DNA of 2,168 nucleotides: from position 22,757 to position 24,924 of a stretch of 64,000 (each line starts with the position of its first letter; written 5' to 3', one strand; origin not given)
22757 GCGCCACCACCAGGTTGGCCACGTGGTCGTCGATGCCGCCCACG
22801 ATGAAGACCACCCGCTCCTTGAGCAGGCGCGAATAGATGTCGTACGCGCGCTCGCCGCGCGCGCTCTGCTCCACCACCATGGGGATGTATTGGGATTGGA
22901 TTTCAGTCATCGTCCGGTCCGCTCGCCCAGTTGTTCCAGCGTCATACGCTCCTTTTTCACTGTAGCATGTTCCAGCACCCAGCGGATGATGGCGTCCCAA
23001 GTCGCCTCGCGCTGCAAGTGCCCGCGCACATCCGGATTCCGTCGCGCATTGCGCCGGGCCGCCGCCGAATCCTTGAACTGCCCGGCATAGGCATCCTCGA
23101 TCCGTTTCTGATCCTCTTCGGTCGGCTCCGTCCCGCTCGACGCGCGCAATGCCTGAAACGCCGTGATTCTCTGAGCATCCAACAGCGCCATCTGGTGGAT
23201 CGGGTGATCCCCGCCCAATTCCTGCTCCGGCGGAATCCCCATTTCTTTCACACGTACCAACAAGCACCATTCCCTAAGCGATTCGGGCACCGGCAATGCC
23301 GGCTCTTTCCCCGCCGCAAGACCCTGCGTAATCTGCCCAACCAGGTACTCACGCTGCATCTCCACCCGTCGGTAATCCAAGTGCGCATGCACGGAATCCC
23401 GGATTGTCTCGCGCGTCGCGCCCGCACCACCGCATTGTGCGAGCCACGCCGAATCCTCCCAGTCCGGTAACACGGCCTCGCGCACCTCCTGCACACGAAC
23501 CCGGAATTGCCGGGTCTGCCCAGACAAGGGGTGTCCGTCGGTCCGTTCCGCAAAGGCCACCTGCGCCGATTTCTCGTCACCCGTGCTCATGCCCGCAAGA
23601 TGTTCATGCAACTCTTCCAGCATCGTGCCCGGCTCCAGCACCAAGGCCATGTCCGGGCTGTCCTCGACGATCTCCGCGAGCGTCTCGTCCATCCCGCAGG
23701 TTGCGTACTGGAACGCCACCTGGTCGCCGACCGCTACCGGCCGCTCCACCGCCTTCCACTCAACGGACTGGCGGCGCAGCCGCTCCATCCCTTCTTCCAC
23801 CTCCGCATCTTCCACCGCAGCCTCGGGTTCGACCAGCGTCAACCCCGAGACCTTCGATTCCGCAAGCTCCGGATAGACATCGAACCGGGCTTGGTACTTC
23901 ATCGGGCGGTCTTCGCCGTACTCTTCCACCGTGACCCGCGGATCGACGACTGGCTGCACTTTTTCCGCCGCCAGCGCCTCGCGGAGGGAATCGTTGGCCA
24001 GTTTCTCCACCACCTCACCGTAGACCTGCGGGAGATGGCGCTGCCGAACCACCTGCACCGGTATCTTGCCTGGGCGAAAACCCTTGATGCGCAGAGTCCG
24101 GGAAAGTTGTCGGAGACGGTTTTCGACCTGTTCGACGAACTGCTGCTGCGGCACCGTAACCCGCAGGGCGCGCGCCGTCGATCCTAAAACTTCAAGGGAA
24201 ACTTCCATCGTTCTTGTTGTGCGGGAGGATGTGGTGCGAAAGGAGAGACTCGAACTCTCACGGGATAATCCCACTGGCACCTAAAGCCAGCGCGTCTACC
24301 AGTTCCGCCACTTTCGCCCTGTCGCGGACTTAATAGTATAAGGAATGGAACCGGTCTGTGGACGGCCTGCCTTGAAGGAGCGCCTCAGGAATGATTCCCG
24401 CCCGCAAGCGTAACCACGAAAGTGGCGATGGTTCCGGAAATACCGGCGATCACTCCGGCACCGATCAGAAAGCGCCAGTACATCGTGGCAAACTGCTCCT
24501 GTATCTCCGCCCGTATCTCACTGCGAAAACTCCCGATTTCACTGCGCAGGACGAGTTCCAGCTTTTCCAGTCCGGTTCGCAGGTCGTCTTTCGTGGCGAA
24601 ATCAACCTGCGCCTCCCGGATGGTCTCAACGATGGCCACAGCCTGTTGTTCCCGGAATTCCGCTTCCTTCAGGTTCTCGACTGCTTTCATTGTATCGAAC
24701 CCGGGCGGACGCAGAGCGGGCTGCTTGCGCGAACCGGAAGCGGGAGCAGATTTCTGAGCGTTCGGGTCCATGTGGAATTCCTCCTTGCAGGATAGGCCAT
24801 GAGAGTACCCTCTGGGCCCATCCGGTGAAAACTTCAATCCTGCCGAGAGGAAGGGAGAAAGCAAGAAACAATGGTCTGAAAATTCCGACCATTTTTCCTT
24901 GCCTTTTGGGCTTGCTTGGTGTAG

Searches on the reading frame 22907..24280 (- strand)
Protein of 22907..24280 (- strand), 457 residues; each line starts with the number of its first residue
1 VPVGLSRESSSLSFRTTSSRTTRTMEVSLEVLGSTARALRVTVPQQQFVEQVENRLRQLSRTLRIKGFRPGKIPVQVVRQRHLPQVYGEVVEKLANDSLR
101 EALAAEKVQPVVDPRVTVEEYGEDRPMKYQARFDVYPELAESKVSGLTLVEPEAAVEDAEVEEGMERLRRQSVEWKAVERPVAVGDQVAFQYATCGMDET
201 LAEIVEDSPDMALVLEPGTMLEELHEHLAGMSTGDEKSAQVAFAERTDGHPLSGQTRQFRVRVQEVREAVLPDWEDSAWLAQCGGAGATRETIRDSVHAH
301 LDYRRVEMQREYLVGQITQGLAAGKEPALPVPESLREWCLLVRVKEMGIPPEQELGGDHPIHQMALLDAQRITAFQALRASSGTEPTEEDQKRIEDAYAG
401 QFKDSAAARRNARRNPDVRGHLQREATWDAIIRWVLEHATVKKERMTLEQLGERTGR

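Call 6: search_protein_families(library=pfam, proteins=[window:22907-24280:-], max_evalue=0.01)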
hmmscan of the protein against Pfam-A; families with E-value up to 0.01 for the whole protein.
window:22907-24280:- (457 aa): 1 family
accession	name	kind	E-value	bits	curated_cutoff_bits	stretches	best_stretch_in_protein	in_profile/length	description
PF05697.18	Trigger_N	-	4.1e-34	118.4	22.2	1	25-168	1-144/144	Bacterial trigger factor protein (TF)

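Call 9: find_related_loci(query=window:22907-24211:-, collection=genome_contigs, flank=10000)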
Query window:22907-24211:- (434 aa) in genome_contigs; peptide patterns used: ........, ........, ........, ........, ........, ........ (x = any residue, [..] = any of these).
40 stretches matched a pattern; 10 encode a relative of the query (tblastn E <= 1e-3); 9 distinct loci.
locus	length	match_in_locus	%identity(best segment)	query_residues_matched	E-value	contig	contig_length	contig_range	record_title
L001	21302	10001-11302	97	1-434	0e+0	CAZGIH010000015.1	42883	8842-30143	MAG TPA_asm: uncultured Chromatiales bacterium isolate SRP338948_co1_43 genome assembly, contig: k141_78629, whole genom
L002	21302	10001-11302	95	1-434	0e+0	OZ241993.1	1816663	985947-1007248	MAG: uncultured candidatus Porisulfidus sp. isolate ba64636f-2cd1-4e9a-8eaa-ecd0b0529e97 genome assembly, chromosome: 1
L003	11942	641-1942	94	1-434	0e+0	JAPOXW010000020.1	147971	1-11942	MAG: Gammaproteobacteria bacterium isolate COS4_bin_16 NODE_102_length_147971_cov_19.2922, whole genome shotgun sequence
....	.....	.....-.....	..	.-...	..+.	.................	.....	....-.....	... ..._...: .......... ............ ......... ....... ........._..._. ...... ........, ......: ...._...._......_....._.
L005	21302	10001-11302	85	2-434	0e+0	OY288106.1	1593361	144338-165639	MAG: uncultured candidatus Porisulfidus sp. isolate caeacd0d-8b14-42db-aaa0-72ba3dde193c genome assembly, chromosome: 1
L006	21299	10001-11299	83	2-434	0e+0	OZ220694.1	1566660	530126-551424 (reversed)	MAG: uncultured candidatus Porisulfidus sp. isolate d7aced61-d1d5-4481-893f-ca77f0084939 genome assembly, chromosome: 1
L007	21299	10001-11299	83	2-434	0e+0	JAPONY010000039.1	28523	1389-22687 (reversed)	MAG: Gammaproteobacteria bacterium isolate APA_bin_21 c_000000174523, whole genome shotgun sequence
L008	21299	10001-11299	80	2-434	0e+0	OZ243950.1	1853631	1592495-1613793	MAG: uncultured candidatus Porisulfidus sp. isolate cf025a5e-a0dc-40a1-8d33-8cb912d294f5 genome assembly, chromosome: 1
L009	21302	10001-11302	97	1-434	0e+0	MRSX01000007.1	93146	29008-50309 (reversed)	MAG: Candidatus Porisulfidus sp. TsSOB lac_sponge_s2o1_TsSOB_curated_scaffold_6, whole genome shotgun sequence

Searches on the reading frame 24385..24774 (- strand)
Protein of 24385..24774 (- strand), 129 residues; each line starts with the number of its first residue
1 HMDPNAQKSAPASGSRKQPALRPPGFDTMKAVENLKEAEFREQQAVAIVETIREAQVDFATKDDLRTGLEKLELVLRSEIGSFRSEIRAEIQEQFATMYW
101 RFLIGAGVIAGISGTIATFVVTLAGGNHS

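Call 5: search_protein_families(library=pfam, proteins=[window:24385-24774:-], max_evalue=0.01)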
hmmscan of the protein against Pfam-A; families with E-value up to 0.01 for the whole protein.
window:24385-24774:- (129 aa): 1 family
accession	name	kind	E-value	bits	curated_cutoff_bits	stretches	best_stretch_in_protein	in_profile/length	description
PF07798.16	CCDC90-like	-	4.6e-06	27.1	33.5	1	26-98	1-77/175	Coiled-coil domain-containing protein 90-like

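Call 7: search_protein_families(library=ncbifam, proteins=[window:24385-24774:-], max_evalue=0.01)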
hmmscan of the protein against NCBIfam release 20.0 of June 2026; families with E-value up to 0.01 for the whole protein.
window:24385-24774:- (129 aa): 0 families
